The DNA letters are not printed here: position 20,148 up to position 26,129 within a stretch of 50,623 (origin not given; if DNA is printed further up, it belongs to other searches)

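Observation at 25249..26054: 806 bp of perfect nucleotide identity joins the 3' ends of the two diverged giant paralogs (gene conversion)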

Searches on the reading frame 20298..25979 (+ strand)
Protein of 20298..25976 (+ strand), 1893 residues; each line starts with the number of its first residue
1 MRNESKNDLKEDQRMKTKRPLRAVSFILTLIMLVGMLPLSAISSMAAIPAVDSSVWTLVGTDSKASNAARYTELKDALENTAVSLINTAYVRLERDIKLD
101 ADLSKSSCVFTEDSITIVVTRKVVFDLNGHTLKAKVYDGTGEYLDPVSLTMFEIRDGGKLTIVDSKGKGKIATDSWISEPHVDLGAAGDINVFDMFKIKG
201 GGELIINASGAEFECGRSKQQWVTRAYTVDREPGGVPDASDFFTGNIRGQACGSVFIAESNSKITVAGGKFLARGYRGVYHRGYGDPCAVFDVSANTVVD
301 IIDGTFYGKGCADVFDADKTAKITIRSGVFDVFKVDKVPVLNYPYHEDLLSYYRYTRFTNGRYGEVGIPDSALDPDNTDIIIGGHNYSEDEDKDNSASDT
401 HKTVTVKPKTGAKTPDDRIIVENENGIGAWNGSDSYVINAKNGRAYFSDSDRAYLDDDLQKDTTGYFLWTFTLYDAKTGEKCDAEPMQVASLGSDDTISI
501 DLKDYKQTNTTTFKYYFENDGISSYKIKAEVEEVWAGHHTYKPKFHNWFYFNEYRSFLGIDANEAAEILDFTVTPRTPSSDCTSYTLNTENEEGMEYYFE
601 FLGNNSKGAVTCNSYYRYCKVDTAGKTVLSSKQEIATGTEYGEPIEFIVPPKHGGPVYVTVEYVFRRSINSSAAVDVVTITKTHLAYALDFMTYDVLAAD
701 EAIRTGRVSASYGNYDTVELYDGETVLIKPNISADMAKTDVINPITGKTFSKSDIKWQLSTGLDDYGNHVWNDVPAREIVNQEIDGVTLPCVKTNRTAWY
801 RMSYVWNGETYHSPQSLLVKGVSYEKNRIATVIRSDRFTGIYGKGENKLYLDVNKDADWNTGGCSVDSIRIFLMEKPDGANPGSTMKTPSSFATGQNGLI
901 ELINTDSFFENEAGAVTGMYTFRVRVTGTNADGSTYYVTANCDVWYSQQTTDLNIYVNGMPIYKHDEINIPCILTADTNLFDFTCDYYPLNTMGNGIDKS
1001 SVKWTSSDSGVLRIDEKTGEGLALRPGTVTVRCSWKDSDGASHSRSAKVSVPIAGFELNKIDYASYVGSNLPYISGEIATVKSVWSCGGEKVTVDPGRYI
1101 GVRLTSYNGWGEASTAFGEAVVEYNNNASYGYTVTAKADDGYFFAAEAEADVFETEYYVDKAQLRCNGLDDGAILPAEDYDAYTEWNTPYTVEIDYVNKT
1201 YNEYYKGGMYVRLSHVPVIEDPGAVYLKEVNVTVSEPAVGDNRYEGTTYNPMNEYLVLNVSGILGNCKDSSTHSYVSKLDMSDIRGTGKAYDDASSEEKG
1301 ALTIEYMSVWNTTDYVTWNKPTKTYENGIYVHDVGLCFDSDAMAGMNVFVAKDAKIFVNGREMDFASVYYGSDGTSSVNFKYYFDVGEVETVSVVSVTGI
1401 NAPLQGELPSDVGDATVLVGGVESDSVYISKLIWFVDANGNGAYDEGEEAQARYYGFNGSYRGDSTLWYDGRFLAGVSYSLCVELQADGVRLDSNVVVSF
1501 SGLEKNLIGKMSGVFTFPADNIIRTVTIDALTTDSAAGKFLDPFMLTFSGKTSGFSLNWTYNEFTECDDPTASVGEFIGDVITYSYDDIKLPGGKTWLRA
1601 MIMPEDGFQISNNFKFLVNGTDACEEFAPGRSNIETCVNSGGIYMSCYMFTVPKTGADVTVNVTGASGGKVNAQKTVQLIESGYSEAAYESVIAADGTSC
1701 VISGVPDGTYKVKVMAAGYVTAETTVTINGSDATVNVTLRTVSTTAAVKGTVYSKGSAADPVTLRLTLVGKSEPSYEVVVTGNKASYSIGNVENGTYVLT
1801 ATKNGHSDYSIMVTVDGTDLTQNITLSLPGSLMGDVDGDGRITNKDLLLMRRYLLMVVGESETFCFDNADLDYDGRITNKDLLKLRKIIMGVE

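Call 4: search_protein_families(library=pfam, proteins=[window:20298-25976:+], max_evalue=0.01)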
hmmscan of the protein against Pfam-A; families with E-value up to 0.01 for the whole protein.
window:20298-25976:+ (1893 aa): 7 families
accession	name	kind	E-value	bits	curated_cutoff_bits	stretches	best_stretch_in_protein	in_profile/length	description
PF08308.17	PEGA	-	3.2e-09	37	20.8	1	1698-1740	25-66/71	PEGA domain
PF00404.24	Dockerin_1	-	3.9e-09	37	22.9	1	1834-1889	2-56/57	Dockerin type I domain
PF13620.12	CarboxypepD_reg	-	1.2e-08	35.6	32.3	2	1748-1827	2-82/82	Carboxypeptidase regulatory-like domain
PF25354.1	Ig_NUP210_16th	-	4.9e-06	26.4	27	1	1003-1032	31-60/72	NUP210-like, Ig-like domain 16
PF09430.16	EMC7_beta-sandw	-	7.9e-06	26.5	26.6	1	1685-1767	19-95/122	ER membrane protein complex subunit 7, beta-sandwich domain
PF13715.12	CarbopepD_reg_2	-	2e-05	24.9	32.2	0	1702-1740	38-77/88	CarboxypepD_reg-like domain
PF13499.12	EF-hand_7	-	0.0049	17.6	30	0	1835-1884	12-64/67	EF-hand domain pair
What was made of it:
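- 20340..25979 (+): g1: 1879-aa secreted protein (signal peptide, pectin-lyase-fold beta-helix, long beta-rich body, 2 Ig-like domains, type I dockerin). Pfam (call 4).
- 25251..25526 (+): Ig-like domain A of the block (PEGA / CarboxypepD_reg-like); second copy at 31164-31439. Pfam PEGA 37 bits (call 4).
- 25527..25793 (+): Ig-like domain B of the block (CarboxypepD_reg); second copy at 31440-31706. Pfam PF13620, best stretch aa 1748-1827 of the mechanical ORF that starts at 20298 (call 4).
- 25794..25976 (+): Type I dockerin with two Ca-binding repeats (25799-25841 and 25904-25946); second copy at 31707-31889. Pfam PF00404, 37-38 bits against a cut-off of 22.9 (call 4).
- On Type I dockerin module: PF00404, 37-38 bits against a cut-off of 22.9 (call 4).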

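Call 12: find_encoding_contigs(protein=window:20340-25979:+, flank=10000, max_places=10)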
Protein window:20340-25979:+ (1879 aa): no gene with exactly this product is on record in the collection.

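Call 16: find_homologous_proteins(query=window:20340-25976:+)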
Query window:20340-25976:+ (1879 aa): 19 proteins with E <= 0.001 among 8000 candidates.
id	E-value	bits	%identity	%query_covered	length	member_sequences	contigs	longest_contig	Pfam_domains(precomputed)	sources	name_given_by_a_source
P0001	0.0e+0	4311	100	100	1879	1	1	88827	PF00404.25,PF25354.2,PF08308.18,PF13620.13,PF09430.17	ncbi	-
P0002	0.0e+0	3877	91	100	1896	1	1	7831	PF00404.25,PF25354.2,PF08308.18,PF13620.13,PF09430.17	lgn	-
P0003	0.0e+0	2205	58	91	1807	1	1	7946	PF00404.25,PF25354.2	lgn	-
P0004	0.0e+0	2047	53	98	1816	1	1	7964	PF00404.25,PF25354.2,PF02368.25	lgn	-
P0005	0.0e+0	2014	57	87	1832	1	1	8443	PF25354.2,PF00395.26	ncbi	-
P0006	0.0e+0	1870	52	92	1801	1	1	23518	PF00404.25,PF25354.2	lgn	-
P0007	0.0e+0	1795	50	92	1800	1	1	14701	PF00404.25,PF25354.2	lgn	-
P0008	0.0e+0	1778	51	92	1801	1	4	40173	PF00404.25,PF25354.2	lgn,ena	-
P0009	0.0e+0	1762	50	92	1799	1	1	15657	PF25354.2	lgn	-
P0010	0.0e+0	1745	51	92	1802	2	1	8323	PF00404.25,PF25354.2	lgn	-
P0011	0.0e+0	1594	50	80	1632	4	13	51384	PF00404.25,PF25354.2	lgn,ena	-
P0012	0.0e+0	1572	48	82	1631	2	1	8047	PF00404.25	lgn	-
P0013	0.0e+0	1492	45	93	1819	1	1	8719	-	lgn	-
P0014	0.0e+0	1285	43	88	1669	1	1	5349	PF00404.25,PF25354.2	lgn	-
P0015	7.0e-268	910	42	59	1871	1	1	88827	PF00404.25,PF08308.18,PF09430.17,PF22904.4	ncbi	-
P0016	1.2e-216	740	32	92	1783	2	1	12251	PF25354.2,PF13620.13,PF22904.4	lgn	-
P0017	8.8e-158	545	31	78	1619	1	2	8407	PF00404.25,PF25354.2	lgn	-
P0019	1.7e-65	239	26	55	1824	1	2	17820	PF00404.25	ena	-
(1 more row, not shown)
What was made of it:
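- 20340..25979 (+): Equals P0001 (call 16).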

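Call 18: find_encoding_contigs(protein=P0002, flank=10000, max_places=10)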
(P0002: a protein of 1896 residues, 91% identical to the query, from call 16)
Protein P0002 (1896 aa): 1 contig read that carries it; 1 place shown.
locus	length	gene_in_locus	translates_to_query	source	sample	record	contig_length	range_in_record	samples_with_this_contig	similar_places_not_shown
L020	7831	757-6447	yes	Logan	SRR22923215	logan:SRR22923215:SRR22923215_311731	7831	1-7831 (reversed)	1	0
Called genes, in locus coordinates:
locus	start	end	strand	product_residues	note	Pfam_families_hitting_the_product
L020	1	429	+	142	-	?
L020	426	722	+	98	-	PF17032:Zn_ribbon_15 (faint), PF13248:Zn_ribbon_3 (faint), PF14803:Zn_ribbon_Nudix (faint), PF10571:UPF0547 (faint), PF13240:Zn_Ribbon_1 (faint), PF12773:DZR (weak)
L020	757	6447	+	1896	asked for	PF25354:Ig_NUP210_16th (weak), PF08308:PEGA (faint), PF09430:EMC7_beta-sandw (faint), PF13620:CarboxypepD_reg (faint), PF00404:Dockerin_1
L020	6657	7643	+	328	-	-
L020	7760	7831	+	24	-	?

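Call 19: find_encoding_contigs(protein=P0001, flank=10000, max_places=10)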
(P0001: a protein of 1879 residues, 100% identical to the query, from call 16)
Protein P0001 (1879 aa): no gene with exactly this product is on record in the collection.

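Call 22: list_cluster_members(proteins=[P0001, P0015, P0005, P0002])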
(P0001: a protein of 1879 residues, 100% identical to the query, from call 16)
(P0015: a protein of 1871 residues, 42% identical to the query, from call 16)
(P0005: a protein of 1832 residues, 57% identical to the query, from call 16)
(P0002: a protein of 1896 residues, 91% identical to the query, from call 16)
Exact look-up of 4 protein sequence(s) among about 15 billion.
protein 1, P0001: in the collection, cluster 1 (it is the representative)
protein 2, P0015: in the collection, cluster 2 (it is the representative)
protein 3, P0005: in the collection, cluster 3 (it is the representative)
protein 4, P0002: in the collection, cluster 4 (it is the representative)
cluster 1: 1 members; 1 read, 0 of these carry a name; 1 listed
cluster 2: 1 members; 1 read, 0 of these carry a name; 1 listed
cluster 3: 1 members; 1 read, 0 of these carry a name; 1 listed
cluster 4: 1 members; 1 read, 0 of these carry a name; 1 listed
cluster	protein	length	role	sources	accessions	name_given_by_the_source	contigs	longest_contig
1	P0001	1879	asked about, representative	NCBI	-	-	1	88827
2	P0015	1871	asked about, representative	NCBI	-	-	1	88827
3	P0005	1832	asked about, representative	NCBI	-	-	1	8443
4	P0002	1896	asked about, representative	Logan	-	-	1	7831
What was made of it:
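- Tried and rejected: Cluster look-ups gave no names or accessions (call 22), so the organism is not named.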

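Call 26: find_encoding_contigs(protein=P0008, flank=10000, max_places=4)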
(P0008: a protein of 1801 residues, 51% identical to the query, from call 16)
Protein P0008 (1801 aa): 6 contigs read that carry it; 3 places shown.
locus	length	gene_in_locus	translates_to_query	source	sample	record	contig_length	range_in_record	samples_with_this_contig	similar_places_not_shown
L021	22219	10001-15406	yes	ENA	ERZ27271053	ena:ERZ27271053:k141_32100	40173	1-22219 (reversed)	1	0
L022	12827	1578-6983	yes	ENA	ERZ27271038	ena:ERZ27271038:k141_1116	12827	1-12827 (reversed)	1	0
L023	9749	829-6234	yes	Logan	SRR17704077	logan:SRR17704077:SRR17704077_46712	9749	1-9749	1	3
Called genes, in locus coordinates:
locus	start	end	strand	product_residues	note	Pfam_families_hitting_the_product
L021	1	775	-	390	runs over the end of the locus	PF07228:SpoIIE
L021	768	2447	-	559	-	PF00037:Fer4 (faint), PF12838:Fer4_7 (weak), PF13187:Fer4_9 (weak), PF13237:Fer4_10 (weak), PF14697:Fer4_21 (weak), PF02906:Fe_hyd_lg_C, PF04060:FeS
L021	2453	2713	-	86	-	PF01257:2Fe-2S_thioredx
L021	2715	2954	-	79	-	PF01257:2Fe-2S_thioredx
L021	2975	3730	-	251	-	PF01163:RIO1 (faint), PF01636:APH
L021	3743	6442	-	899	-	PF00171:Aldedh, PF00465:Fe-ADH, PF13685:Fe-ADH_2 (weak), PF25137:ADH_Fe_C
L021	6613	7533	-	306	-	PF00126:HTH_1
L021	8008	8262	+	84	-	-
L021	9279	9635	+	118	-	PF13240:Zn_Ribbon_1 (weak)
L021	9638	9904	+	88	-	PF17032:Zn_ribbon_15 (faint), PF13240:Zn_Ribbon_1 (faint), PF13248:Zn_ribbon_3 (weak), PF12773:DZR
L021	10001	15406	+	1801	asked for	PF25354:Ig_NUP210_16th (weak), PF00404:Dockerin_1 (weak)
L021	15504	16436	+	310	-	-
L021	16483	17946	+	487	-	PF00149:Metallophos, PF02872:5_nucleotid_C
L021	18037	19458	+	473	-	-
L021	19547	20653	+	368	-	PF12773:DZR (faint), PF14471:DUF4428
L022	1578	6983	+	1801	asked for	PF25354:Ig_NUP210_16th (weak), PF00404:Dockerin_1 (weak)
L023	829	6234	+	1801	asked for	PF25354:Ig_NUP210_16th (weak), PF00404:Dockerin_1 (weak)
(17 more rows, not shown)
